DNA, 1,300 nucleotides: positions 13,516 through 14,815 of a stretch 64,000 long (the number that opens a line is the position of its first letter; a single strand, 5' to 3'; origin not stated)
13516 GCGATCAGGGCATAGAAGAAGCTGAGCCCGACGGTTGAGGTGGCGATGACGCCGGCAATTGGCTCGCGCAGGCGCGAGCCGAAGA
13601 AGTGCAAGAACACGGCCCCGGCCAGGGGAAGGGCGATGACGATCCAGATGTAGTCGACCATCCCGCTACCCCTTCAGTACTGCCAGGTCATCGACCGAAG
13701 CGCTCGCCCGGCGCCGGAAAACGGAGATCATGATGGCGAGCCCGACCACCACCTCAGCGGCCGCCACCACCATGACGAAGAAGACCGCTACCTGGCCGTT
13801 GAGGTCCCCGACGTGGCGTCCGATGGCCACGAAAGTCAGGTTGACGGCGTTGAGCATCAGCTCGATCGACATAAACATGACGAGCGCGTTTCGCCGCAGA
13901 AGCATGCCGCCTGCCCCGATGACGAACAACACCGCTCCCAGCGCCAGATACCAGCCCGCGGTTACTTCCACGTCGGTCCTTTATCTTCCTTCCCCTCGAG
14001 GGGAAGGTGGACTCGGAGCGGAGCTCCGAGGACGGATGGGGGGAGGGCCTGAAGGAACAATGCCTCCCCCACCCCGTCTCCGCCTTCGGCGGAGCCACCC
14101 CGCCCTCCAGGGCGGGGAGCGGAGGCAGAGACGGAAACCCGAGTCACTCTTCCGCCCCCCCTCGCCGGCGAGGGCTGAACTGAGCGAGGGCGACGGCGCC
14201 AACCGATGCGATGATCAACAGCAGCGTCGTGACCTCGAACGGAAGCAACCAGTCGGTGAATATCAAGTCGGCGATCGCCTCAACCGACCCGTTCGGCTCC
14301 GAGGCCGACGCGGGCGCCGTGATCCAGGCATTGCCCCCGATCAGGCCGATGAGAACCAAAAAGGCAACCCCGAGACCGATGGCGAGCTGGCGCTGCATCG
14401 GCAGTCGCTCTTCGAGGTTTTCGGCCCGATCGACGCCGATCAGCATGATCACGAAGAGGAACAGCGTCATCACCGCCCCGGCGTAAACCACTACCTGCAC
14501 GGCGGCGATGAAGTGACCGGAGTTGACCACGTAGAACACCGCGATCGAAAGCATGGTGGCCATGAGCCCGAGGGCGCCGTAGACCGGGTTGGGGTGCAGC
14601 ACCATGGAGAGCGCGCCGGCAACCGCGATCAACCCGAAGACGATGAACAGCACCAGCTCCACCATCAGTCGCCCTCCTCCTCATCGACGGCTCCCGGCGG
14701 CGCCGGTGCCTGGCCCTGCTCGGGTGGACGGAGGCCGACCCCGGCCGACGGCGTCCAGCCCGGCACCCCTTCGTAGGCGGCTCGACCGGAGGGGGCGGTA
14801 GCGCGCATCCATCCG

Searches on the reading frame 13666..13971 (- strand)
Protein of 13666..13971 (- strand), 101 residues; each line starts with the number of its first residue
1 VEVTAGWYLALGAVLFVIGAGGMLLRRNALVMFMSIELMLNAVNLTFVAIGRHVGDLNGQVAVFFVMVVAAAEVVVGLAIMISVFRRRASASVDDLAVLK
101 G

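Call 20: search_protein_families(library=ncbifam, proteins=[window:13666-13971:-])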
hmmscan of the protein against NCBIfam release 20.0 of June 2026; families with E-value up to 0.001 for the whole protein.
window:13666-13971:- (101 aa): 6 families
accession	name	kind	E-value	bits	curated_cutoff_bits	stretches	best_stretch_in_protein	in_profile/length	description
NF004320.0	PRK05715.1-2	equivalog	2.1e-37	127.2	57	1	7-100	5-98/99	NADH-quinone oxidoreductase subunit NuoK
NF004321.0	PRK05715.1-3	equivalog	1.9e-30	105.1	91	1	3-101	2-101/101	NADH-quinone oxidoreductase subunit NuoK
NF004322.0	PRK05715.1-4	equivalog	7.5e-26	90.2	128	1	2-100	3-103/104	NADH-quinone oxidoreductase subunit NuoK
NF040614.1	F420_dehyd_FpoK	exception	2.2e-25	88.9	145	1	7-100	4-97/98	F420H2 dehydrogenase subunit FpoK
NF004323.0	PRK05715.1-5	equivalog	4e-25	88.1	89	1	2-101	2-102/102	NADH-quinone oxidoreductase subunit NuoK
NF004319.0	PRK05715.1-1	equivalog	2.1e-21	76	101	1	9-101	8-100/100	NADH-quinone oxidoreductase subunit NuoK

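Call 67: find_encoding_contigs(protein=window:13666-13971:-, flank=7000, max_places=10)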
Protein window:13666-13971:- (101 aa): no gene with exactly this product is on record in the collection.

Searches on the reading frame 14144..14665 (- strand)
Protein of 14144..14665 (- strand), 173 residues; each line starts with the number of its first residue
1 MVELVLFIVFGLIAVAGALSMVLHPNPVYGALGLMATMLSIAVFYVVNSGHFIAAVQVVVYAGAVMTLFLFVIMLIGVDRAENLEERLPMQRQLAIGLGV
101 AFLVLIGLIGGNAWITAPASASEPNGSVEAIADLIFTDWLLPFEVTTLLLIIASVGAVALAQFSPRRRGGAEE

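Call 20: search_protein_families(library=ncbifam, proteins=[window:14144-14665:-])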
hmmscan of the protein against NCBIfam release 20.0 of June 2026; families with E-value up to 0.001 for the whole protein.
window:14144-14665:- (173 aa): 12 families
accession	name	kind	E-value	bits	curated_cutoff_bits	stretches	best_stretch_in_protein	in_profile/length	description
NF005165.0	PRK06638.1-5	equivalog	1.1e-49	169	192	1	3-162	19-182/282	NADH-quinone oxidoreductase subunit J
NF005163.0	PRK06638.1-3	equivalog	1.7e-29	102.7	174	1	2-162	7-168/203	NADH-quinone oxidoreductase subunit J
NF005164.0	PRK06638.1-4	equivalog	5.3e-28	97.8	154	1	4-161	5-169/211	NADH-quinone oxidoreductase subunit J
NF005168.0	PRK06638.2-3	equivalog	3.5e-27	95.4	154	1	4-162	5-166/172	NADH-quinone oxidoreductase subunit J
NF005167.0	PRK06638.2-2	equivalog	2.1e-21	76.5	137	1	1-162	1-163/176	NADH-quinone oxidoreductase subunit J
NF005162.0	PRK06638.1-1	equivalog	2.7e-17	63.2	157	1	7-159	5-157/184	NADH-quinone oxidoreductase subunit J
NF005166.0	PRK06638.2-1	equivalog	8.8e-15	55.1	284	1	3-162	4-164/174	NADH-quinone oxidoreductase subunit J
NF005169.0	PRK06638.2-4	equivalog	2.7e-14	53.5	319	1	1-160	1-164/182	NADH-quinone oxidoreductase subunit J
NF005024.0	PRK06433.1-4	equivalog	1e-12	48.1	101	1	2-80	4-82/89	NADH dehydrogenase subunit J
NF005025.0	PRK06433.1-5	equivalog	7.8e-07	29.4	95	1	3-76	12-85/96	NADH dehydrogenase subunit J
NF040613.1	F420_dehyd_FpoJ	exception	2.6e-06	27.3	110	1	102-162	14-77/81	F420H2 dehydrogenase subunit FpoJ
NF005023.0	PRK06433.1-2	equivalog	7.1e-06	26.4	92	1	4-79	4-79/82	NADH dehydrogenase subunit J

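Call 26: find_homologous_proteins(query=window:14144-14665:-)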
Query window:14144-14665:- (173 aa): 7160 proteins with E <= 0.001 among 8000 candidates; the best 120 are listed.
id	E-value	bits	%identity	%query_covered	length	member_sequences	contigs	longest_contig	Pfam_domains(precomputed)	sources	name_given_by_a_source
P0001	3.3e-99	348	100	100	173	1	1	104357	PF00499.26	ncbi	-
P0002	1.7e-90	319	90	97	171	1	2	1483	PF00499.26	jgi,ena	-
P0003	1.9e-89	316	90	98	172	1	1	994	PF00499.26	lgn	-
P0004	5.2e-89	314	89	98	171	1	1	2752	PF00499.26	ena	-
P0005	6.1e-89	314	89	99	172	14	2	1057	PF00499.26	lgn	-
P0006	8.6e-89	314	88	98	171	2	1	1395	PF00499.26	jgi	-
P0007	1.9e-88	313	87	98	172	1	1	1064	PF00499.26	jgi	-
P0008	2.4e-88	312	89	99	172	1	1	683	PF00499.26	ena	-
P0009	4.2e-88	311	88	98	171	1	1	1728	PF00499.26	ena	-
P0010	7.4e-88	311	87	99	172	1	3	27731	PF00499.26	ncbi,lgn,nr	ncbi:MAG: NADH-quinone oxidoreductase subunit J [Acidimicrobiia bacterium]|nr:NADH-quinone oxidoredu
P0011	8.9e-88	310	86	100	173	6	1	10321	PF00499.26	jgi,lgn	jgi:NADH-quinone oxidoreductase subunit J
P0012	1.3e-87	310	89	97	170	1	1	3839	PF00499.26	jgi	-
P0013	1.4e-87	310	87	99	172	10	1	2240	PF00499.26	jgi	-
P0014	2.2e-87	309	89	97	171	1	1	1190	PF00499.26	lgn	-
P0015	3.1e-87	309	88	98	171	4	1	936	PF00499.26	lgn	-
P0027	5.5e-84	298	88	97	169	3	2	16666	PF00499.26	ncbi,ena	-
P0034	1.1e-80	287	82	97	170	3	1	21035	PF00499.26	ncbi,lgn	-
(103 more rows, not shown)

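Call 27: find_encoding_contigs(protein=P0010, flank=10000, max_places=3)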
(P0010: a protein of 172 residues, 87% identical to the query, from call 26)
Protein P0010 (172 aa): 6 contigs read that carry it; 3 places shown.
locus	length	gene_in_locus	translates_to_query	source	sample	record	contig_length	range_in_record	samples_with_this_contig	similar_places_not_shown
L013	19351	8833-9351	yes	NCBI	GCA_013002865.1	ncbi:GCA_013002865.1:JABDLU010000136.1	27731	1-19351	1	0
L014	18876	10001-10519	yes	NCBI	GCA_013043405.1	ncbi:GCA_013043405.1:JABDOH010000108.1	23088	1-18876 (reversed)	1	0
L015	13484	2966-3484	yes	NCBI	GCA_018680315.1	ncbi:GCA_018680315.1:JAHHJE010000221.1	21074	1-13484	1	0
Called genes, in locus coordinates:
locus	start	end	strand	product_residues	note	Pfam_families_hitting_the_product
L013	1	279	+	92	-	PF00507:Oxidored_q4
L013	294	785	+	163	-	PF01058:Oxidored_q6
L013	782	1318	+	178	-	PF00329:Complex1_30kDa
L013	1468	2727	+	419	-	PF00346:Complex1_49kDa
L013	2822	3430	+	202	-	PF01257:2Fe-2S_thioredx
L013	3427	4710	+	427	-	PF01512:Complex1_51K, PF10531:SLBB, PF22461:SLBB_2 (weak), PF10589:NADH_4Fe-4S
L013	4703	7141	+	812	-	PF00111:Fer2 (weak), PF13510:Fer2_4, PF10588:NADH-G_4Fe-4S_3, PF22117:Fer4_Nqo3, PF04879:Molybdop_Fe4S4, PF22151:Fer4_NDSU1 (weak), PF00384:Molybdopterin, PF01568:Molydop_binding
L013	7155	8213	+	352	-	PF00146:NADHdh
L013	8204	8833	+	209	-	PF13183:Fer4_8 (faint), PF13484:Fer4_16 (faint), PF13534:Fer4_17 (faint), PF13746:Fer4_18 (faint), PF12838:Fer4_7, PF13187:Fer4_9 (weak), PF13237:Fer4_10, PF00037:Fer4, +3 more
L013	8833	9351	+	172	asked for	PF00499:Oxidored_q3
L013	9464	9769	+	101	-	PF00420:Oxidored_q2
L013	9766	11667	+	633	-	PF00662:Proton_antipo_N, PF00361:Proton_antipo_M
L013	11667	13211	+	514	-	PF00361:Proton_antipo_M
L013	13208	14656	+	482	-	PF00361:Proton_antipo_M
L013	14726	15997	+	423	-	PF04519:Bactofilin (faint), PF26514:DUF8173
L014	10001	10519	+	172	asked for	PF00499:Oxidored_q3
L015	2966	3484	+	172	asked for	PF00499:Oxidored_q3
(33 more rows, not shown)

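Call 28: find_encoding_contigs(protein=P0027, flank=10000, max_places=3)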
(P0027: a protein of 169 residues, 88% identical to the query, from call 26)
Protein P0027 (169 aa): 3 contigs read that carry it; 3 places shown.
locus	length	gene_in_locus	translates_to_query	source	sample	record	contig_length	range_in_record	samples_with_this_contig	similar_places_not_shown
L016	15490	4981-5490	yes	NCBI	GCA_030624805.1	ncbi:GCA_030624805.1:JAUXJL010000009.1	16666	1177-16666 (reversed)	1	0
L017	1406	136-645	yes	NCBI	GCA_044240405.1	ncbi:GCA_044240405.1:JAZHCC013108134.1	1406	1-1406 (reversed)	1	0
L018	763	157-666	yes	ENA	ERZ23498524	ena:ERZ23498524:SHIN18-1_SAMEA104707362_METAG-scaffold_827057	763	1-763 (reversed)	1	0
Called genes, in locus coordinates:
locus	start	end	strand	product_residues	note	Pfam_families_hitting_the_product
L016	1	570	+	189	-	?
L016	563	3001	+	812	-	PF00111:Fer2 (weak), PF13510:Fer2_4, PF10588:NADH-G_4Fe-4S_3, PF22117:Fer4_Nqo3, PF04879:Molybdop_Fe4S4, PF22151:Fer4_NDSU1 (weak), PF00384:Molybdopterin, PF01568:Molydop_binding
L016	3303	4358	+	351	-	PF00146:NADHdh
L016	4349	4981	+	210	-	PF13183:Fer4_8 (faint), PF13484:Fer4_16 (faint), PF13746:Fer4_18 (faint), PF14697:Fer4_21 (faint), PF12838:Fer4_7, PF13187:Fer4_9 (weak), PF13237:Fer4_10, PF00037:Fer4, +2 more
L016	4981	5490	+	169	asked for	PF00499:Oxidored_q3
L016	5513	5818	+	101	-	PF00420:Oxidored_q2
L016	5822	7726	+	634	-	PF00662:Proton_antipo_N, PF00361:Proton_antipo_M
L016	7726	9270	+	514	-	PF01059:Oxidored_q5_N (weak), PF00361:Proton_antipo_M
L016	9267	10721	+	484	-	PF00361:Proton_antipo_M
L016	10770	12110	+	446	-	PF26514:DUF8173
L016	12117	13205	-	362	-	PF01663:Phosphodiest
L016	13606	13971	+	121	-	PF00507:Oxidored_q4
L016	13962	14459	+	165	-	PF01058:Oxidored_q6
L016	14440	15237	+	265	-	PF00329:Complex1_30kDa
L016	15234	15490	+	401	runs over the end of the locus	PF00346:Complex1_49kDa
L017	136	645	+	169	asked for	PF00499:Oxidored_q3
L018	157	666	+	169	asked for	PF00499:Oxidored_q3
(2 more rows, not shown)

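Call 29: find_encoding_contigs(protein=P0034, flank=10000, max_places=3)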
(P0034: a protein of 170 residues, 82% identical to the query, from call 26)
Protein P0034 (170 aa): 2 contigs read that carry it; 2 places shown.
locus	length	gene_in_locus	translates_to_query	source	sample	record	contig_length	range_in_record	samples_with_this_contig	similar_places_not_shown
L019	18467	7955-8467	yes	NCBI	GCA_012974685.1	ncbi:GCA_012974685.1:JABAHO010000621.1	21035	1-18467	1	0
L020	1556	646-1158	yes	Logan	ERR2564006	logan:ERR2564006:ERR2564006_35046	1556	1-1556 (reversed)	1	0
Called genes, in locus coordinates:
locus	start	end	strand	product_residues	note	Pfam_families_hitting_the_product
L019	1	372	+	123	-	?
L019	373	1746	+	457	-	-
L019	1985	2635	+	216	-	-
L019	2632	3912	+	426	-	PF01512:Complex1_51K, PF10531:SLBB (weak), PF22461:SLBB_2 (weak), PF10589:NADH_4Fe-4S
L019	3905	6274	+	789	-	-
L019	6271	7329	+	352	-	PF00146:NADHdh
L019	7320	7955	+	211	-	PF13746:Fer4_18 (faint), PF13183:Fer4_8 (faint), PF13187:Fer4_9 (faint), PF13484:Fer4_16 (faint), PF14697:Fer4_21 (faint), PF12838:Fer4_7, PF13237:Fer4_10, PF00037:Fer4, +2 more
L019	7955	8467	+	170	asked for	PF00499:Oxidored_q3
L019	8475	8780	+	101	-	PF00420:Oxidored_q2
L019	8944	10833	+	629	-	PF00662:Proton_antipo_N, PF00361:Proton_antipo_M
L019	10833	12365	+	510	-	PF00361:Proton_antipo_M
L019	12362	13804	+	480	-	PF00361:Proton_antipo_M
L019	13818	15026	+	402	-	PF26514:DUF8173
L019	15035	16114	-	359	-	PF01663:Phosphodiest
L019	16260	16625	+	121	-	PF00507:Oxidored_q4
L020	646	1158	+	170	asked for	PF00499:Oxidored_q3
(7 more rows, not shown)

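Call 35: find_encoding_contigs(protein=P0004, flank=3000, max_places=2)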
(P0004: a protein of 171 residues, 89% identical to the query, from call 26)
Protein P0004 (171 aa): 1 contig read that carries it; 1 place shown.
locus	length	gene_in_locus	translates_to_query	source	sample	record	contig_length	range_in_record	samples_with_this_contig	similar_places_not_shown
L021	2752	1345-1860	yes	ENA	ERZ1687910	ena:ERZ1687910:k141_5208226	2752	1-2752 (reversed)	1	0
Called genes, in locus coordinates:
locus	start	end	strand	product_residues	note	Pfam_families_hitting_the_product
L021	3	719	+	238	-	?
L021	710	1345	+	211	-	PF13484:Fer4_16 (faint), PF13183:Fer4_8 (faint), PF13534:Fer4_17 (faint), PF13746:Fer4_18 (faint), PF13237:Fer4_10, PF12838:Fer4_7, PF13187:Fer4_9 (weak), PF00037:Fer4, +3 more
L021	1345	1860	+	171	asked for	PF00499:Oxidored_q3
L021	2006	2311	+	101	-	PF00420:Oxidored_q2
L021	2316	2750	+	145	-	?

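Call 36: find_encoding_contigs(protein=P0012, flank=4000, max_places=2)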
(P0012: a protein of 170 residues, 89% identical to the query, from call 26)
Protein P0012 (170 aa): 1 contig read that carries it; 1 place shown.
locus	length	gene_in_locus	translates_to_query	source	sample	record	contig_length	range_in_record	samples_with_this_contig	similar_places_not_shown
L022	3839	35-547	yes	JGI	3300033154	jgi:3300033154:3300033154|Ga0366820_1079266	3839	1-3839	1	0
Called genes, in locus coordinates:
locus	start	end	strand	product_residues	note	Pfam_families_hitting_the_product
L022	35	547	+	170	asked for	PF00499:Oxidored_q3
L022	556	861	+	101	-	PF00420:Oxidored_q2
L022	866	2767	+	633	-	PF00662:Proton_antipo_N, PF00361:Proton_antipo_M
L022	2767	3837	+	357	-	?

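Call 37: find_encoding_contigs(protein=P0011, flank=10000, max_places=2)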
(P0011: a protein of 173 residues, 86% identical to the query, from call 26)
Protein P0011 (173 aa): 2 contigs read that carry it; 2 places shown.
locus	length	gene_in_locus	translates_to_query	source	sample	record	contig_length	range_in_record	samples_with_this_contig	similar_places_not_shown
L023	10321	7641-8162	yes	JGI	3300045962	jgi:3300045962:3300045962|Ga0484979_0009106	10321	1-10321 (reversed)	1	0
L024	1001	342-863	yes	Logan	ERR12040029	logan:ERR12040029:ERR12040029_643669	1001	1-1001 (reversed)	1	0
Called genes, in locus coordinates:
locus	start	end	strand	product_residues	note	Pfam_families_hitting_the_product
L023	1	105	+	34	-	?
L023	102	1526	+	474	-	PF00346:Complex1_49kDa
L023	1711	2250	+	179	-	PF01257:2Fe-2S_thioredx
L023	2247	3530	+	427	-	PF01512:Complex1_51K, PF10531:SLBB, PF22461:SLBB_2, PF10589:NADH_4Fe-4S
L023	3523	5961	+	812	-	PF00111:Fer2 (weak), PF13510:Fer2_4, PF10588:NADH-G_4Fe-4S_3, PF22117:Fer4_Nqo3, PF04879:Molybdop_Fe4S4, PF22151:Fer4_NDSU1 (weak), PF00384:Molybdopterin, PF01568:Molydop_binding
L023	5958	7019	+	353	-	PF00146:NADHdh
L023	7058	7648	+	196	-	PF13183:Fer4_8 (faint), PF13484:Fer4_16 (faint), PF13534:Fer4_17 (faint), PF13746:Fer4_18 (faint), PF13237:Fer4_10, PF12838:Fer4_7, PF13187:Fer4_9 (weak), PF00037:Fer4, +3 more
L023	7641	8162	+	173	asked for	PF00499:Oxidored_q3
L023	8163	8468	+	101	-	PF00420:Oxidored_q2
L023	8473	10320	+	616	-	?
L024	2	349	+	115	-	?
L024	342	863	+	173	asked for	PF00499:Oxidored_q3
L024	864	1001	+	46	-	?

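Call 68: find_encoding_contigs(protein=P0001, flank=10000, max_places=3)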
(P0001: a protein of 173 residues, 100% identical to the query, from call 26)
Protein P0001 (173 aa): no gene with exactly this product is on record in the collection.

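Call 69: find_encoding_contigs(protein=P0002, flank=2000, max_places=4)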
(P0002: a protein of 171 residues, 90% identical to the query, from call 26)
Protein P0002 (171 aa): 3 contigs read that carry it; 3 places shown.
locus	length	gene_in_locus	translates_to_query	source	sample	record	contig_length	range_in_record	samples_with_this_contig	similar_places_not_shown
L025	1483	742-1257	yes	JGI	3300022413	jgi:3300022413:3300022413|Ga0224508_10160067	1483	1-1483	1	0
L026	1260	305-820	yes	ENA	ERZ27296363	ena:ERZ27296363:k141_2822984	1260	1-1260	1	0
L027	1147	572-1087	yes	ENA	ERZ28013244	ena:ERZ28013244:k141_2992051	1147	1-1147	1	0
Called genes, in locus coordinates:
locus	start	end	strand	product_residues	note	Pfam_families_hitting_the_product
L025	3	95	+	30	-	?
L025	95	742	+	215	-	PF13746:Fer4_18 (faint), PF13183:Fer4_8 (faint), PF13534:Fer4_17 (faint), PF13237:Fer4_10 (weak), PF12838:Fer4_7, PF13187:Fer4_9 (weak), PF00037:Fer4, PF13484:Fer4_16 (weak), +4 more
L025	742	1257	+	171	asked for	PF00499:Oxidored_q3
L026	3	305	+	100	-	?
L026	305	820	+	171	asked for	PF00499:Oxidored_q3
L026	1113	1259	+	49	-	?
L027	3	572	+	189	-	?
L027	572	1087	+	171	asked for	PF00499:Oxidored_q3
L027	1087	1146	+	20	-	?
